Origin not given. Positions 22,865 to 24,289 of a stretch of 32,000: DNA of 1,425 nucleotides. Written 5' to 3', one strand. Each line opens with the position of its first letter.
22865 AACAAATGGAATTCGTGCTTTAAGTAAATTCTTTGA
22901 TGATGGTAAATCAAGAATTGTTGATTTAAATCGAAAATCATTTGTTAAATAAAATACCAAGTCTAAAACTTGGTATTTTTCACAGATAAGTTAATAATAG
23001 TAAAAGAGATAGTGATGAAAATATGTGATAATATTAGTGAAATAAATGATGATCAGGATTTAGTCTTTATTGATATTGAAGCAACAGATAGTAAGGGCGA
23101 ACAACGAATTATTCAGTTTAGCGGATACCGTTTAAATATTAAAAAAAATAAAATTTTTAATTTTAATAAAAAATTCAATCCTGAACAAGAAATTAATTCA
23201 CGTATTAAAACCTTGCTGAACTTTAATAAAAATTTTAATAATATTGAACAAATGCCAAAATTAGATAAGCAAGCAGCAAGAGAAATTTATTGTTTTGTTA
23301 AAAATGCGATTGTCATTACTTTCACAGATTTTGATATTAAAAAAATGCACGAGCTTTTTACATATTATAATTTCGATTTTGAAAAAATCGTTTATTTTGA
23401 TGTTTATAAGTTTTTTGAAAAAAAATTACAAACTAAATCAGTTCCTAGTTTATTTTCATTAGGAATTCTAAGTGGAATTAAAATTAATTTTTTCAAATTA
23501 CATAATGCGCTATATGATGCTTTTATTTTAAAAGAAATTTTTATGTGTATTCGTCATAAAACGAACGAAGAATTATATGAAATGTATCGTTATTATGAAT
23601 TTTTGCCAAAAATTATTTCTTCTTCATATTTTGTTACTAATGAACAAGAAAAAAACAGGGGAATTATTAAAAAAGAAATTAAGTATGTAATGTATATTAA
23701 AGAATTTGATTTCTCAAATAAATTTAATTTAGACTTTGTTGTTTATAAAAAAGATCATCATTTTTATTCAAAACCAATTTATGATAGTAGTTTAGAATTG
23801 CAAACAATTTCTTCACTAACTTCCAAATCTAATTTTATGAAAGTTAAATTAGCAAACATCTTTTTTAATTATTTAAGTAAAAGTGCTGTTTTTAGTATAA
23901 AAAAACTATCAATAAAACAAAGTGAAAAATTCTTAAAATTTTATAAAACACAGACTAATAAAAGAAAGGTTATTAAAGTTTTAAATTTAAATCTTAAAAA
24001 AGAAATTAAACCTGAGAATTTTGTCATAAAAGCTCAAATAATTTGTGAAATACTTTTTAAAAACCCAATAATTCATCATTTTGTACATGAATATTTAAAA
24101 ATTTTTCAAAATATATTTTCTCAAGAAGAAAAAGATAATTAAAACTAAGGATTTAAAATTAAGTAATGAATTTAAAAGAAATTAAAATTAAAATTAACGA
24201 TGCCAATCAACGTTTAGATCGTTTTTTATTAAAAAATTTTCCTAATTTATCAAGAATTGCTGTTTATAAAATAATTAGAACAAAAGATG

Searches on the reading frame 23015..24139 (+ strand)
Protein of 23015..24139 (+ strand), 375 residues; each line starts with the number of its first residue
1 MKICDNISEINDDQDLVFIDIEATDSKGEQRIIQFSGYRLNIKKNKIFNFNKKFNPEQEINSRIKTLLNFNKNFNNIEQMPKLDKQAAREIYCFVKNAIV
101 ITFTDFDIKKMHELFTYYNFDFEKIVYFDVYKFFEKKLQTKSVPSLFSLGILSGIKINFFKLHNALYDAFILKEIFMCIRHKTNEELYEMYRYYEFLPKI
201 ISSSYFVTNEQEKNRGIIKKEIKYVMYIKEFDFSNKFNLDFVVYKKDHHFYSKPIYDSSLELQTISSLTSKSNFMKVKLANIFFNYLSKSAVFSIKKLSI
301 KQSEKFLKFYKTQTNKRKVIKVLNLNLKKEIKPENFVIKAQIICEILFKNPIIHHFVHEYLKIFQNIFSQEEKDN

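Call 54: search_protein_families(library=pfam, proteins=[window:23015-24139:+], max_evalue=0.001)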
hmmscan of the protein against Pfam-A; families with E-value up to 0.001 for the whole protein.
seq(375 aa): 1 family
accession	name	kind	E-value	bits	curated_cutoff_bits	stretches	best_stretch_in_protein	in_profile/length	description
PF00929.31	RNase_T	-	4.4e-05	24.5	24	1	17-176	1-164/164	Exonuclease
